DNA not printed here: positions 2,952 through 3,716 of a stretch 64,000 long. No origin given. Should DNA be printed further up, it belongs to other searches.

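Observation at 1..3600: Integrase-associated island with a two-gene (split) tyrosine recombinase and a phage-type Ltp-like protein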

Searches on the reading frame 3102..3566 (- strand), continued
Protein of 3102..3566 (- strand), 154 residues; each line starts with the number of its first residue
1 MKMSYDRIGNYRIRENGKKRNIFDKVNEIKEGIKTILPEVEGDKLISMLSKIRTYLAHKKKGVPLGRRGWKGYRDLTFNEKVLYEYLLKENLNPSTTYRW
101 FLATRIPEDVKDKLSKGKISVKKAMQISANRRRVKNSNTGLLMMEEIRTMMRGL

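Call 31: find_related_loci(query=A1, collection=genome_contigs, flank=8000)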
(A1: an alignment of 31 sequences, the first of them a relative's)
Query A1 (154 aa) in genome_contigs; peptide patterns used: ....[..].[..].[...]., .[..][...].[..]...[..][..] (x = any residue, [..] = any of these).
72 stretches matched a pattern; 33 encode a relative of the query (tblastn E <= 1e-3); 33 distinct loci.
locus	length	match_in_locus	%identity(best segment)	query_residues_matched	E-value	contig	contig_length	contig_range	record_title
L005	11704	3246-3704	90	2-154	3e-90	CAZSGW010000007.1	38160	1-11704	MAG TPA_asm: Candidatus Woesearchaeota archaeon isolate SRP332253_co1_145 genome assembly, contig: NODE_1359_length_3816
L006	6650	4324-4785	85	1-154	6e-88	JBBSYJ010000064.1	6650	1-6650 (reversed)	MAG: Nanoarchaeota archaeon isolate H32-bin101_1 H32_bin101_1_000000000064, whole genome shotgun sequence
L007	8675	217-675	84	2-154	6e-86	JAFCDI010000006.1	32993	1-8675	Candidatus Pacearchaeota archaeon isolate Meg19_1012_Bin_412 Meg19_1012_Bin_412_scaffold_8295, whole genome shotgun sequ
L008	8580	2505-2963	83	2-154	2e-85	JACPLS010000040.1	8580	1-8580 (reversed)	MAG: Candidatus Pacearchaeota archaeon isolate NC_groundwater_527_Ag_S-0.1um_31_8 S35_SO-1_scaffold_185057, whole genome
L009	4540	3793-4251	82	2-154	2e-84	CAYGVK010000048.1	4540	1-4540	MAG TPA_asm: Candidatus Woesearchaeota archaeon isolate ERP119294_co4_25 genome assembly, contig: NODE_26786_length_4540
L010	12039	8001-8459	76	2-154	6e-78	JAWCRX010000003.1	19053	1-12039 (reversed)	MAG: Candidatus Woesearchaeota archaeon isolate JZ-2_202007_bins_72 JZ-2_202007_bins_72_scaffold_3, whole genome shotgun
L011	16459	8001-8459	75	2-154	8e-78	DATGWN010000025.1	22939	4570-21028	MAG TPA_asm: Acidobacteriota bacterium isolate SMAG_U10583 k141_67946, whole genome shotgun sequence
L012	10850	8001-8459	73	2-154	1e-74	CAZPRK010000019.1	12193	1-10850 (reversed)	MAG TPA_asm: uncultured Methanosarcinales archaeon isolate SRP200020_co5_145 genome assembly, contig: NODE_8163_length_1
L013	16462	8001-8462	71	1-154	8e-72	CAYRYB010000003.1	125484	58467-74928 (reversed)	MAG TPA_asm: uncultured Methanosarcinales archaeon isolate binchicken_co164_146 genome assembly, contig: NODE_3_length_1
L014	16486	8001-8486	64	1-154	1e-65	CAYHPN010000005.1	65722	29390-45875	MAG TPA_asm: Candidatus Woesearchaeota archaeon isolate ERP119705_co14_220 genome assembly, contig: NODE_207_length_6572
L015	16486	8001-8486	63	1-154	3e-65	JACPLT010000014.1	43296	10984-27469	MAG: Candidatus Pacearchaeota archaeon isolate NC_groundwater_528_Ag_S-0.1um_33_10 S35_SO-1_scaffold_87803, whole genome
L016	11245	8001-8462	60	2-154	3e-58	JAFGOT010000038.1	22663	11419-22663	MAG: Candidatus Woesearchaeota archaeon isolate Zod_Metabat.644 k87_13259917, whole genome shotgun sequence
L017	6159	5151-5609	62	1-154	4e-57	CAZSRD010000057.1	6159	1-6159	MAG TPA_asm: uncultured Methanosarcinales archaeon isolate SRP178699_co1_479 genome assembly, contig: NODE_18673_length_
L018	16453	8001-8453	58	2-152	4e-57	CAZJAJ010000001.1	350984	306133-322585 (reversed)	MAG TPA_asm: uncultured Methanosarcinales archaeon isolate SRP334346_co1_96 genome assembly, contig: NODE_25_length_3509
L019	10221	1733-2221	58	1-154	2e-53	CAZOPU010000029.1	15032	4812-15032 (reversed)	MAG TPA_asm: uncultured Methanosarcinales archaeon isolate SRP167436_co1_361 genome assembly, contig: NODE_6445_length_1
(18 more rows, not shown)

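Call 49: search_protein_families(library=pfam, proteins=[L001:13095-14090:-, L001:14090-14308:-, L001:14420-15292:+, L001:15476-16681:+, L001:9306-9623:+], max_evalue=0.1)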
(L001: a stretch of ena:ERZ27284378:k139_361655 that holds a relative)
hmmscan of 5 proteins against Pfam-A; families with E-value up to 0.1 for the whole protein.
L001:13095-14090:- (331 aa): 4 families
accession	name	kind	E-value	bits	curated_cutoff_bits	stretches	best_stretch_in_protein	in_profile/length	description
PF24409.1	wHTH-PRTase_assc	-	0.00059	20.3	27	1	81-128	15-61/83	wHTH-PRTase associated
PF05103.18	DivIVA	-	0.0095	16.3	28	1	288-321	29-62/131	DivIVA protein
PF13412.12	HTH_24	-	0.021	14.8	21.9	1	78-107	18-47/48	Winged helix-turn-helix DNA-binding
PF16887.10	DUF5081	-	0.04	13.4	27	0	95-140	42-86/231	Domain of unknown function (DUF5081)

L001:14090-14308:- (72 aa): 4 families
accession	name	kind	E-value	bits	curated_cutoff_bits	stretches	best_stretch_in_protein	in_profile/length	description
PF21983.2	NikA-like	-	0.00017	22.1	27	1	3-44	3-43/72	Mobilization protein NikA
PF19514.5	MobC_2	-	0.0054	16.8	27.5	1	7-49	24-66/140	MobC-like protein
PF01402.27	RHH_1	-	0.02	15.3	20.5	1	7-40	2-34/39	Ribbon-helix-helix protein, copG family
PF05073.17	Baculo_p24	-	0.029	14.7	21.3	1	24-57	83-116/160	Baculovirus P24 capsid protein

L001:14420-15292:+ (290 aa): 2 families
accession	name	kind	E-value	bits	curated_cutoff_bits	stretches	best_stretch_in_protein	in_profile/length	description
PF21467.3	BetaGal_gal-bd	-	0.047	14.3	27.3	0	232-268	24-59/62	Beta-galactosidase, galactose-binding domain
PF19483.4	DUF6019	-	0.092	13.3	23.6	0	54-93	24-61/63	Family of unknown function (DUF6019)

L001:15476-16681:+ (401 aa): 1 family
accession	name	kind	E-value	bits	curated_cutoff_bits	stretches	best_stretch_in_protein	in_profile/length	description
PF01970.21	TctA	-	1.2e-50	172.8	28.9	1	8-387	2-422/423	Tripartite tricarboxylate transporter TctA family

L001:9306-9623:+ (105 aa): 0 families

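Call 51: fold_search(model_id=the predicted structure, library=viral)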
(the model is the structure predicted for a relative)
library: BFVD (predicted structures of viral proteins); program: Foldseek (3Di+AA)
matches with E <= 10: 55; with E <= 0.001: 0
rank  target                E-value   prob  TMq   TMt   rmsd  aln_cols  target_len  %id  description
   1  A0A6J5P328            7.9e-01  0.16  0.22  0.10  21.1       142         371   13  Uncharacterized protein [uncultured Caudovirales phage]
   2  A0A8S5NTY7            1.7e+00  0.07  0.19  0.12  16.3       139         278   13  Uncharacterized protein [Myoviridae sp. cthRr4]
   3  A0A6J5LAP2            2.2e+00  0.13  0.26  0.16   8.6       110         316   11  Spo0J Stage 0 sporulation protein J (Antagonist of Soj) containing ParB-like nuclease domain [uncultured Caudovirales phage]
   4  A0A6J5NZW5            2.4e+00  0.12  0.23  0.12  17.8       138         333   15  Uncharacterized protein [uncultured Caudovirales phage]
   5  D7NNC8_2              2.6e+00  0.04  0.19  0.04  12.7       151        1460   15  RNA-directed RNA polymerase L [Tenuivirus oryzaclavatae]
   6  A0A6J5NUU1            2.7e+00  0.06  0.19  0.21  15.1       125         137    9  Uncharacterized protein [uncultured Caudovirales phage]
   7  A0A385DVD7            2.7e+00  0.05  0.18  0.21  15.4       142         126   13  Uncharacterized protein [Bacteroides phage crAss001]
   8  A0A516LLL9            2.9e+00  0.06  0.20  0.24  13.9       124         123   10  (no name in the UniProt tables at hand)
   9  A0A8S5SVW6            3.0e+00  0.04  0.17  0.21  15.1       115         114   15  Uncharacterized protein [Myoviridae sp. ctBTH15]
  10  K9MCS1                3.2e+00  0.05  0.20  0.10  16.1       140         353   14  (no name in the UniProt tables at hand)
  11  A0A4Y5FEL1            3.2e+00  0.04  0.17  0.12  14.1       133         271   19  Uncharacterized protein [Lactobacillus phage 521B]
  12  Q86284                3.2e+00  0.04  0.19  0.09  17.1       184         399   14  Uncharacterized protein S8 [Diadromus pulchellus idnoreovirus 1]
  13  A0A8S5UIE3            3.8e+00  0.04  0.19  0.15  15.6       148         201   10  Uncharacterized protein [Myoviridae sp. ctu2j3]
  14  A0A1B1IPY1            4.0e+00  0.09  0.23  0.11   9.5        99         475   14  (no name in the UniProt tables at hand)
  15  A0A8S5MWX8            4.2e+00  0.04  0.21  0.18  20.2       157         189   14  Uncharacterized protein [Myoviridae sp. ct3wi9]
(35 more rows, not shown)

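Call 57: find_related_loci(query=A1, collection=viral_contigs, flank=10000)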
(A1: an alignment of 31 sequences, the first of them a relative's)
Query A1 (154 aa) in viral_contigs; peptide patterns used: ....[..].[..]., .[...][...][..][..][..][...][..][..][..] (x = any residue, [..] = any of these).
34 stretches matched a pattern, but none encodes a relative of the query by tblastn (E <= 1e-3).

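Call 58: search_protein_representatives(alignment_id=A1)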
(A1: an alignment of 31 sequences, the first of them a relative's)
Query: 31 sequences, 154 profile positions. Proteins with E-value up to 0.001 (for the whole library): 179; up to 1e-10: 66; up to 1e-30: 11. The best 150 are listed.
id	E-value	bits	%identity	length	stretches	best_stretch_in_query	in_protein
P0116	2.2e-63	229.0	-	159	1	7-154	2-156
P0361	7.8e-58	210.9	-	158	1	3-154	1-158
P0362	4.4e-50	185.8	-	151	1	3-152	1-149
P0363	6.3e-49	182.0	-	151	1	3-153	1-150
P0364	1.9e-46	173.9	-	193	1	12-153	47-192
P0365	3.9e-46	172.9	-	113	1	47-154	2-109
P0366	1.5e-39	151.6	-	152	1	11-154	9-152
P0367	1.7e-38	148.1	-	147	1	14-154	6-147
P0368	4.9e-37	143.4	-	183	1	3-107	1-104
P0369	2.0e-36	141.4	-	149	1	10-153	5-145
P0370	7.2e-34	133.1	-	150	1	16-153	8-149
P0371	6.3e-27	110.5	-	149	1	17-153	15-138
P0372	8.8e-27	110.1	-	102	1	9-98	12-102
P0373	5.5e-26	107.5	-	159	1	17-153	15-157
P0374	1.3e-25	106.3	-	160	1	11-150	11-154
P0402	4.0e-14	69.0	-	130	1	20-152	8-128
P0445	2.0e-09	53.7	-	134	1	17-153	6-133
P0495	1.3e-06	44.5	-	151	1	12-150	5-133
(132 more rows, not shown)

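Call 60: search_protein_families(library=pfam, alignment_id=A4, max_evalue=1)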
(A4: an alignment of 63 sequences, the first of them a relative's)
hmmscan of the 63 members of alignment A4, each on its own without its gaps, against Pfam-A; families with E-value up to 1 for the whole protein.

A. member 1, P0001 (154 aa): 0 families

B. families by the number of members that match (of 63 scanned): 70 families (the first 25 are shown)
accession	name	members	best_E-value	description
PF17762.8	HTH_ParB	5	0.00016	ParB HTH domain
PF23433.1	DUF7119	3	0.05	Family of unknown function (DUF7119)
PF22746.1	SHOCT-like_DUF2089-C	2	0.043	SHOCT-like domain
PF03937.21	Sdh5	2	0.054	Flavinator of succinate dehydrogenase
PF02638.21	GHL10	1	0.0017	Glycosyl hydrolase-like 10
PF20718.2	Med16_bridge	1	0.0027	Mediator complex subunit 16, central helical bridge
PF22139.1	XPD_arch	1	0.0039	DNA repair helicase XPD, arch domain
PF24309.1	IMEF_Flp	1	0.0061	IMEF cargo Flp protein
PF04675.19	DNA_ligase_A_N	1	0.007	DNA ligase N terminus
PF10360.14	DUF2433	1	0.0073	Protein of unknown function (DUF2433)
PF17020.10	DUF5097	1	0.01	Domain of unknown function (DUF5097)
PF12807.12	eIF3_p135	1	0.011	Translation initiation factor eIF3 subunit 135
PF06288.18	DUF1040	1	0.013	Protein of unknown function (DUF1040)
PF23914.1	TPR_CcmH_CycH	1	0.013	Cytochrome c-type biogenesis protein H TPR domain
PF20098.4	DUF6488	1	0.014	Family of unknown function (DUF6488)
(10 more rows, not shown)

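Call 61: search_solved_structures(query=A4, max_evalue=10, show_alignments=3)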
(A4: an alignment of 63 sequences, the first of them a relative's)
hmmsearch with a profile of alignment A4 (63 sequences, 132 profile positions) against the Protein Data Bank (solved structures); distinct sequences matched with E-value up to 10: 9.
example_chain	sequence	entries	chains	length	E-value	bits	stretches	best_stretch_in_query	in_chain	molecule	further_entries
3io3_A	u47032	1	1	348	0.13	15.4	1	5-64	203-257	DEHA2D07832p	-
7ng0_A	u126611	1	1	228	0.17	15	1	71-122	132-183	Nucleoid occlusion protein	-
7nfu_A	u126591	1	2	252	0.19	14.9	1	71-122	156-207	Nucleoid occlusion protein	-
6qs0_A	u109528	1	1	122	0.31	14.1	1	16-50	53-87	Putative outer membrane protein BBA03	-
1wgf_A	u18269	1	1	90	0.31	14.1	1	16-59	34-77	Upstream Binding Factor 1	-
9ec0_A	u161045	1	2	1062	0.39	13.8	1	6-57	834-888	F-actin-uncapping protein LRRC16A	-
2b9l_A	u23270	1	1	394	0.63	13.1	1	39-80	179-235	prophenoloxidase activating factor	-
8sot_A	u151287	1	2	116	0.79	12.8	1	84-122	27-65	Basic membrane protein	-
7cbc_A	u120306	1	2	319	1.4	12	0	79-129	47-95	De novo designed switch protein caging a hemagglutinin binder (sCageHA267_1S)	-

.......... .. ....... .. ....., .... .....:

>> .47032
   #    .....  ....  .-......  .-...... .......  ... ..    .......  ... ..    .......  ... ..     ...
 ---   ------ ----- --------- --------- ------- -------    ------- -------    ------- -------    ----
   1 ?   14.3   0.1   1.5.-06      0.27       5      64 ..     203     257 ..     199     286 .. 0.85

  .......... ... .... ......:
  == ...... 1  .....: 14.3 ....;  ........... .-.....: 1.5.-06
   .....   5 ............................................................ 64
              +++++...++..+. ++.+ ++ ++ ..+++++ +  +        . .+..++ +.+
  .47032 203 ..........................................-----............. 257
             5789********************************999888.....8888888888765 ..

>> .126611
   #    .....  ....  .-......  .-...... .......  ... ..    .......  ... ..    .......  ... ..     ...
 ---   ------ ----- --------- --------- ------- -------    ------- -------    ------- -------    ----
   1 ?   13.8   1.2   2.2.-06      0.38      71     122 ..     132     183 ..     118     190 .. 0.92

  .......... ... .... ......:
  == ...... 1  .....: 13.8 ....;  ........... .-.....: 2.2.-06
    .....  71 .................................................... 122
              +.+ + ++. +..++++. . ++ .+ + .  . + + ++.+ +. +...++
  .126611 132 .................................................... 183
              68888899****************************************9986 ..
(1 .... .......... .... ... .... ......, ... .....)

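Call 63: find_encoding_contigs(protein=P0002, flank=6000, max_places=3)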
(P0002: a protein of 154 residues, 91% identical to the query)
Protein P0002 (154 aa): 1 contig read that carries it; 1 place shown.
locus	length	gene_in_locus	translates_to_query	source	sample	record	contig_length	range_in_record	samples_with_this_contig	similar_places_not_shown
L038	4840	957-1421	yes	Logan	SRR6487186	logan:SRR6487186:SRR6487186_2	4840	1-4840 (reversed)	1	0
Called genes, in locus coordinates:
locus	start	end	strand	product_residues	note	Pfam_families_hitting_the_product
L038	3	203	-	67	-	?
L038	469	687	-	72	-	-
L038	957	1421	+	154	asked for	-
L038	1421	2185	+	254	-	PF00589:Phage_integrase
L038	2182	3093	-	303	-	-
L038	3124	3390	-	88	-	PF13545:HTH_Crp_2 (weak), PF25213:HVO_A0261_N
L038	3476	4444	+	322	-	-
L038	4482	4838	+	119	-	?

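Call 64: find_encoding_contigs(protein=P0015, flank=6000, max_places=4)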
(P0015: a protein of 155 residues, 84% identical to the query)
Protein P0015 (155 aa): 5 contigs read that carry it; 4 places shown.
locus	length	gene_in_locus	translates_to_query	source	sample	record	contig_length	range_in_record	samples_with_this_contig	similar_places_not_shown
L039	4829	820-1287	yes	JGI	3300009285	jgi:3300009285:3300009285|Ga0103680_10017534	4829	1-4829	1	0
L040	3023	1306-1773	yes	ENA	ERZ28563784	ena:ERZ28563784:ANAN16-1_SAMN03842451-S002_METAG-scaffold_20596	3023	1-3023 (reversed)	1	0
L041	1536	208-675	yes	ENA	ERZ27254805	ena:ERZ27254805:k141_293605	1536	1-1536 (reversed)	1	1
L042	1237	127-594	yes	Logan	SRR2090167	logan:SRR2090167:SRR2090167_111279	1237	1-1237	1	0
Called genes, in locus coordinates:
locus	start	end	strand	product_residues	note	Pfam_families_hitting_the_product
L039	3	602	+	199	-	?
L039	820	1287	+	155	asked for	-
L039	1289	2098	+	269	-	PF00589:Phage_integrase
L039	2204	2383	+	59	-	-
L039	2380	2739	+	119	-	-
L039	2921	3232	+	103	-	-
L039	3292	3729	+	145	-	-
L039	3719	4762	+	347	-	PF01841:Transglut_core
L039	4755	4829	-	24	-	?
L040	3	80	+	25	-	?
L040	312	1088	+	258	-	-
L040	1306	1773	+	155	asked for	-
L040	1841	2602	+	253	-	PF00589:Phage_integrase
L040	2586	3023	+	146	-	?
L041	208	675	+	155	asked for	-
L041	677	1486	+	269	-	PF00589:Phage_integrase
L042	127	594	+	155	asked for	-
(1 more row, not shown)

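Call 67: find_related_loci(query=L001:15476-16681:+, collection=metagenome_contigs, flank=7000)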
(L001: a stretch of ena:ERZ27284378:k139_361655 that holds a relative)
Query L001:15476-16681:+ (401 aa) in metagenome_contigs; peptide patterns used: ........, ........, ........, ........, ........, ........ (x = any residue, [..] = any of these).
600 stretches matched a pattern (row limit reached: there are more); 3 encode a relative of the query (tblastn E <= 1e-3); 3 distinct loci.
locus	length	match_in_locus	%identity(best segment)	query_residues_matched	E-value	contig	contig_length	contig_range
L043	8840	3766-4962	48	3-401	4e-112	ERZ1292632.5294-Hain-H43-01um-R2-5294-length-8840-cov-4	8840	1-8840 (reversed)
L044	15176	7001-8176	43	3-401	1e-101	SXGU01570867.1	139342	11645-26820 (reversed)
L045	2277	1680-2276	43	9-206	3e-42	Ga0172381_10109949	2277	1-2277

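Call 72: find_encoding_contigs(protein=P0402, flank=4000, max_places=3)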
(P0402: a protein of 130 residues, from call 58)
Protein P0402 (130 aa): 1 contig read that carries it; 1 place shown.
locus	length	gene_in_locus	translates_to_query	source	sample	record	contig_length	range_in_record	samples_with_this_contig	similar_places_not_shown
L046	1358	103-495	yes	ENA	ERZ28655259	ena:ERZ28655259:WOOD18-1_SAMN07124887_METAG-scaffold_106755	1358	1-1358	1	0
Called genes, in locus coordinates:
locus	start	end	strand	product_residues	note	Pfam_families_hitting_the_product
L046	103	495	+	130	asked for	-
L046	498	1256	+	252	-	PF00589:Phage_integrase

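Call 73: find_encoding_contigs(protein=P0495, flank=5000, max_places=2)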
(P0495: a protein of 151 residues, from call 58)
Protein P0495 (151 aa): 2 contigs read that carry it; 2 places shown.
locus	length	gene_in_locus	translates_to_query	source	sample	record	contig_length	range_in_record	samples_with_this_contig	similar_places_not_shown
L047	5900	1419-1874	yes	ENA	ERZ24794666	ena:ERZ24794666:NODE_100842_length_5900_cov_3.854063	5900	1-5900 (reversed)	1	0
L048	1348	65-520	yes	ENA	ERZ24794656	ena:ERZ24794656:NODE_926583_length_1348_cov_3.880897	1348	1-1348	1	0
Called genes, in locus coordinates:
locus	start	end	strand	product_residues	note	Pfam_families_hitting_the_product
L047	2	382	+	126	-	?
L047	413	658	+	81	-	-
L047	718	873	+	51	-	-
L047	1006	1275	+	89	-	-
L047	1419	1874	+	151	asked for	-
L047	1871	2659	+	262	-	PF00589:Phage_integrase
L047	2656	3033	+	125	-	PF01870:Hjc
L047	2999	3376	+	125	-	-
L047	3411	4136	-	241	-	PF01978:TrmB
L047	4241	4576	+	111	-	-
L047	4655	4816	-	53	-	-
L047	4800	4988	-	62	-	-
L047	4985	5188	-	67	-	-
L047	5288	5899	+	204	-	?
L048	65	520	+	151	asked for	-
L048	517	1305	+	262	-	PF00589:Phage_integrase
